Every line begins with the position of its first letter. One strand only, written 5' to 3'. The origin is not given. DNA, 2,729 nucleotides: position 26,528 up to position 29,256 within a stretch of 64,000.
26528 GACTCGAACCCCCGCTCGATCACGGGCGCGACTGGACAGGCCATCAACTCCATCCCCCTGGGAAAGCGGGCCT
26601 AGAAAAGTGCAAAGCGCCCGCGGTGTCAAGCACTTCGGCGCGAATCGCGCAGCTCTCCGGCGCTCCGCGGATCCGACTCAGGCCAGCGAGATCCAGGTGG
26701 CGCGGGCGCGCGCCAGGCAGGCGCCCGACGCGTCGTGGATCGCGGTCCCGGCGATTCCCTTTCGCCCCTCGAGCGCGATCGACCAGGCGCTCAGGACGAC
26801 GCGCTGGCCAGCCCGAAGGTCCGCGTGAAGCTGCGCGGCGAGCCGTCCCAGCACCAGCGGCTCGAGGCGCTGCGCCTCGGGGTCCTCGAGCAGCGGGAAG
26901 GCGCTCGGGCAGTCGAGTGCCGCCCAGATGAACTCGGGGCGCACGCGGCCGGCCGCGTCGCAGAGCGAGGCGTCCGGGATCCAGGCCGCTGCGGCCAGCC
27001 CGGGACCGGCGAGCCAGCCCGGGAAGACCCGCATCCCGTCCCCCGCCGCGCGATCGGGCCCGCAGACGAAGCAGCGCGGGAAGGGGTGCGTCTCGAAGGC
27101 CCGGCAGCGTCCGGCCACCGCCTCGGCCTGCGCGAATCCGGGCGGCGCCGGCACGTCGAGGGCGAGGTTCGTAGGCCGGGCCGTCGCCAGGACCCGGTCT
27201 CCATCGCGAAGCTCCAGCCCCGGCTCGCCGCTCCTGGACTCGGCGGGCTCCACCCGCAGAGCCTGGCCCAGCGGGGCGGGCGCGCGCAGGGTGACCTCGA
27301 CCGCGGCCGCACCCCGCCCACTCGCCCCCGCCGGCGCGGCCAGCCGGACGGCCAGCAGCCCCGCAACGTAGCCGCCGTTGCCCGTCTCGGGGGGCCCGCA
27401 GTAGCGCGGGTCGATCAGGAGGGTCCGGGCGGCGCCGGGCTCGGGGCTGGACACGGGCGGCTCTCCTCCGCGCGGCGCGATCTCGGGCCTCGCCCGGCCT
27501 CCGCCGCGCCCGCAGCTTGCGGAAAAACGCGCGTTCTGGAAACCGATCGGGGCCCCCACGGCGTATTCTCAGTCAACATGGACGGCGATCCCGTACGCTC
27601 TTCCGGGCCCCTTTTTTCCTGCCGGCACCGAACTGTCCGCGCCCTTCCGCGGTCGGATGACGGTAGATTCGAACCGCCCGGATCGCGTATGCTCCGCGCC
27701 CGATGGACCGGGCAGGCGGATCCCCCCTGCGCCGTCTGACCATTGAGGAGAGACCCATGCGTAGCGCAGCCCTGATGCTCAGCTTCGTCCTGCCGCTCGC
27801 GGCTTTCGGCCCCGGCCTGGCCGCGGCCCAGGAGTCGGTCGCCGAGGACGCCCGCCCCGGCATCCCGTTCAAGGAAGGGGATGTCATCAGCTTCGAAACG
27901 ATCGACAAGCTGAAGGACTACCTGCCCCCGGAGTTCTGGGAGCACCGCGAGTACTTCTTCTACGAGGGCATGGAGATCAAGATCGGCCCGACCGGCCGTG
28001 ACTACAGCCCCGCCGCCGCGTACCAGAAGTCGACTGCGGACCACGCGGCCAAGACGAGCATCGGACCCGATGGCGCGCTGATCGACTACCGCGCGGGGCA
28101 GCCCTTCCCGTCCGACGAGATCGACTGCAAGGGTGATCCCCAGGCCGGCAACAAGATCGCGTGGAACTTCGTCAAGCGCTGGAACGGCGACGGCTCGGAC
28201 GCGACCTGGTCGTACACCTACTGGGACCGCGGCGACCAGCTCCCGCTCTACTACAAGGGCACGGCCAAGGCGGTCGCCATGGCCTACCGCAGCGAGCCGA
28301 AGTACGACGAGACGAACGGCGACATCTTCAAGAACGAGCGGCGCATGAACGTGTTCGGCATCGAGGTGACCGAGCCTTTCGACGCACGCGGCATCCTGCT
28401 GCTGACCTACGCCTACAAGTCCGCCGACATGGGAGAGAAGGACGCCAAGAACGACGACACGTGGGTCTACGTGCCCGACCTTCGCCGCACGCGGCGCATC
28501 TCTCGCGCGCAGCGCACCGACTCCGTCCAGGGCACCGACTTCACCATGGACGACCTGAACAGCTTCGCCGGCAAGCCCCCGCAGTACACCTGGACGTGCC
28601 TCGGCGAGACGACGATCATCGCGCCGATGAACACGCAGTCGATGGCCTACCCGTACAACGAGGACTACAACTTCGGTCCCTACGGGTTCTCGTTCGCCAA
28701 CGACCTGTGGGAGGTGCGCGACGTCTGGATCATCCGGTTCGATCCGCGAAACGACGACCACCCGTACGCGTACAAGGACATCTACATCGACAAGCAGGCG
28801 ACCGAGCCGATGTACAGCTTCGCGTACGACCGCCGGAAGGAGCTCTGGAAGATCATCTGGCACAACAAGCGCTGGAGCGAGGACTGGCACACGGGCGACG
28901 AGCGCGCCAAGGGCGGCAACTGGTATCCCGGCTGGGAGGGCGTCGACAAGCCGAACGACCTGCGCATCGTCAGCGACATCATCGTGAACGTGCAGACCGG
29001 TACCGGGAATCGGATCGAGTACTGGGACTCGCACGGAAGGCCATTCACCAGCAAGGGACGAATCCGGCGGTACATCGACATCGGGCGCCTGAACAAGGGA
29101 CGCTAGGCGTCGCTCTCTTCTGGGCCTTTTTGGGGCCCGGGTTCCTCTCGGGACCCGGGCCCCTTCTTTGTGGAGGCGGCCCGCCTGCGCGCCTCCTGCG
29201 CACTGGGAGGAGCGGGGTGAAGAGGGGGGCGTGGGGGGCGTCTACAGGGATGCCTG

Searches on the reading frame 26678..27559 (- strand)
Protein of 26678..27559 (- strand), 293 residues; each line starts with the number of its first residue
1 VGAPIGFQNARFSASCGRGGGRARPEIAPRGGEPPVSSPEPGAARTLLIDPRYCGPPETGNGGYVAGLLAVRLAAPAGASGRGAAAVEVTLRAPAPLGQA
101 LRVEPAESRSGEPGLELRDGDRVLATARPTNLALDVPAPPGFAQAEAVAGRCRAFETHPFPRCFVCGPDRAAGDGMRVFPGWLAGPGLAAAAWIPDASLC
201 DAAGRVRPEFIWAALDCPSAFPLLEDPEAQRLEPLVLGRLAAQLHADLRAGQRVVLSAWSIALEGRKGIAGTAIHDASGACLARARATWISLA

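Call 3: search_protein_families(library=pfam, proteins=[window:26678-27559:-])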
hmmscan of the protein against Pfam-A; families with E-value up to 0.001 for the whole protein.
window:26678-27559:- (293 aa): 0 families

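Call 4: search_protein_families(library=ncbifam, proteins=[window:26678-27559:-])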
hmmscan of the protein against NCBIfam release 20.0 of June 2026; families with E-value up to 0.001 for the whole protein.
window:26678-27559:- (293 aa): 0 families

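Call 42: search_solved_structures(query=window:26678-27454:-, max_evalue=10)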
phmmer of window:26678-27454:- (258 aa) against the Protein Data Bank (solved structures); distinct sequences matched with E-value up to 10: 0.

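Call 43: search_protein_families(library=pfam, proteins=[window:26678-27454:-], max_evalue=1)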
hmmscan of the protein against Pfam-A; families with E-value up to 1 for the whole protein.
window:26678-27454:- (258 aa): 1 family
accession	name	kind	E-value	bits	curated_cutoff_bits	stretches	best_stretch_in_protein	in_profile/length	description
PF13622.12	4HBT_3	-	0.068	13.9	24.3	0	26-76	12-59/83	Acyl-CoA thioesterase N-terminal domain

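Call 60: find_homologous_proteins(query=window:26678-27454:-, max_evalue=0.00001)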
Query window:26678-27454:- (258 aa): 1348 proteins with E <= 0.00001 among 8000 candidates; the best 120 are listed.
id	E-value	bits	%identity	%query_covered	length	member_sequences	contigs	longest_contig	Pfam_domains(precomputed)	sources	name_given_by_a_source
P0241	1.5e-162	558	100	100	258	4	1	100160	-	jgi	-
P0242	6.2e-120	418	78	100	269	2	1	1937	-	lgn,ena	-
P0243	2.7e-100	354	71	96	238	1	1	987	-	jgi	jgi:hypothetical protein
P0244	2.6e-99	350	68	99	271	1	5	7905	-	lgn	-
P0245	1.9e-98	348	70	96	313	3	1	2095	-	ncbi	-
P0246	1.1e-96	342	69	95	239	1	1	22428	-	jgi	jgi:hypothetical protein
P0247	2.2e-96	341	69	96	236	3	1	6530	-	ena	-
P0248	7.3e-96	339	69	96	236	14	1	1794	-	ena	-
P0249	4.9e-92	326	65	96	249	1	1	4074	-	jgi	-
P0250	8.1e-90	319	67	95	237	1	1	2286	-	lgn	-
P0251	7.1e-84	300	61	96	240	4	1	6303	-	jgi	jgi:hypothetical protein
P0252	7.9e-82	293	62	96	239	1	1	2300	-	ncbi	-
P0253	2.7e-81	291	59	96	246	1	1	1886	-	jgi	jgi:hypothetical protein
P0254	4.6e-80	287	58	96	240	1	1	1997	-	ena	-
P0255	4.8e-80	287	60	97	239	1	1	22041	-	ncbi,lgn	-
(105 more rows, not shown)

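Call 66: predict_structure(alignment_id=A3)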
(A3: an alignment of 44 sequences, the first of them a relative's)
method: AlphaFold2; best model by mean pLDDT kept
length: 258 residues; sequences in the alignment: 44
mean_pLDDT: 92.9   pTM: 0.91
mean pLDDT of the five models: 92.9, 92.9, 92.6, 92.4, 92.3
residues with pLDDT >= 90: 218; 70-90: 24; 50-70: 12; < 50: 4
segments of 3 or more residues with pLDDT < 50: 1-4
pLDDT, mean of each block of 10 residues (from residue 1): 55 95 95 94 66 98 97 90 98 97 98 95 91 88 96 98 95 97 96 93 97 97 98 98 98 96
secondary structure, 60 per line:
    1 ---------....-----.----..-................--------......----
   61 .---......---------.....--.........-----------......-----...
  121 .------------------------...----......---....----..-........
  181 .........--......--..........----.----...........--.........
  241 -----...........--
elements in order: E10-13 H27-42 E51-56 E65-70 E80-84 E87-95 H107-112 H118-121 E146-148 E153-158 H173-189 H192-197 E200-209 E219-229 E232-240 E246-256

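Call 68: fold_search(model_id=the predicted structure, library=pdb)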
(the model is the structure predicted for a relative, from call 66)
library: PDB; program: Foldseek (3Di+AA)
matches with E <= 10: 1567; with E <= 0.001: 341
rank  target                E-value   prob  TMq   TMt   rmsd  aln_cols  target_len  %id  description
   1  4r4u_C                3.5e-11  1.00  0.64  0.61   6.2       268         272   12  Crystal structure of acyl-CoA thioesterase tesB from Yersinia pestis in complex with coenzyme A (released 2015-04-15)
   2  3rd7_B                5.0e-11  1.00  0.57  0.54   7.7       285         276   16  Crystal structure of acyl-coa thioesterase from mycobacterium avium (released 2011-06-08)
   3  4r4u_D                9.4e-11  1.00  0.61  0.60   6.3       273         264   12  Crystal structure of acyl-CoA thioesterase tesB from Yersinia pestis in complex with coenzyme A (released 2015-04-15)
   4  1c8u_A                1.1e-10  1.00  0.65  0.59   6.7       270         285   12  CRYSTAL STRUCTURE OF THE E.COLI THIOESTERASE II, A HOMOLOGUE OF THE HUMAN NEF-BINDING ENZYME (released 2000-07-14)
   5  3rd7_A                1.1e-10  1.00  0.57  0.54   7.6       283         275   16  Crystal structure of acyl-coa thioesterase from mycobacterium avium (released 2011-06-08)
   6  4qfw_A                2.0e-10  1.00  0.60  0.59   6.3       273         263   12  Crystal structure of acyl-CoA thioesterase tesB from Yersinia pestis (released 2014-06-04)
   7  4r4u_A                2.2e-10  1.00  0.63  0.60   6.2       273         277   12  Crystal structure of acyl-CoA thioesterase tesB from Yersinia pestis in complex with coenzyme A (released 2015-04-15)
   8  4r4u_B                2.2e-10  1.00  0.60  0.58   6.4       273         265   12  Crystal structure of acyl-CoA thioesterase tesB from Yersinia pestis in complex with coenzyme A (released 2015-04-15)
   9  4qfw_B                2.7e-10  1.00  0.62  0.60   6.3       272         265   12  Crystal structure of acyl-CoA thioesterase tesB from Yersinia pestis (released 2014-06-04)
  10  4qfw_C                4.5e-10  1.00  0.63  0.61   6.3       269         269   13  Crystal structure of acyl-CoA thioesterase tesB from Yersinia pestis (released 2014-06-04)
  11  4r9z_B                5.0e-10  1.00  0.58  0.60   6.7       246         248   14  Mycobacterium avium subs paratuberculosis tesB protein MAP1729c (released 2014-10-08)
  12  4r9z_A                8.9e-10  1.00  0.61  0.64   6.1       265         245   13  Mycobacterium avium subs paratuberculosis tesB protein MAP1729c (released 2014-10-08)
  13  3cjy                  8.9e-10  1.00  0.54  0.55   7.1       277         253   13  Crystal structure of putative thioesterase (YP_496845.1) from Novosphingobium aromaticivorans DSM 12444 at 1.70 A resolu (released 2008-04-01)
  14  3b7k_A                1.5e-09  1.00  0.53  0.51  14.5       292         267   11  Human Acyl-coenzyme A thioesterase 12 (released 2007-11-13)
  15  3b7k_C                2.8e-09  1.00  0.52  0.53  15.1       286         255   10  Human Acyl-coenzyme A thioesterase 12 (released 2007-11-13)
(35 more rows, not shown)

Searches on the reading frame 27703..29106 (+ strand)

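Call 3: search_protein_families(library=pfam, proteins=[window:27703-29106:+])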
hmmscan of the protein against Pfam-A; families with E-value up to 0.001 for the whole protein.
window:27703-29106:+ (467 aa): 2 families
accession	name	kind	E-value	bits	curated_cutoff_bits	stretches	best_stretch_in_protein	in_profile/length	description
PF07044.18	DUF1329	-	2.4e-40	139.4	23.1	1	62-385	2-309/368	Protein of unknown function (DUF1329)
PF17131.11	LolA_like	-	6.8e-18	65.4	30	1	221-386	8-132/184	Outer membrane lipoprotein-sorting protein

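Call 4: search_protein_families(library=ncbifam, proteins=[window:27703-29106:+])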
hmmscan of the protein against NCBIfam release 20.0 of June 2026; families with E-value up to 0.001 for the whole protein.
window:27703-29106:+ (467 aa): 0 families
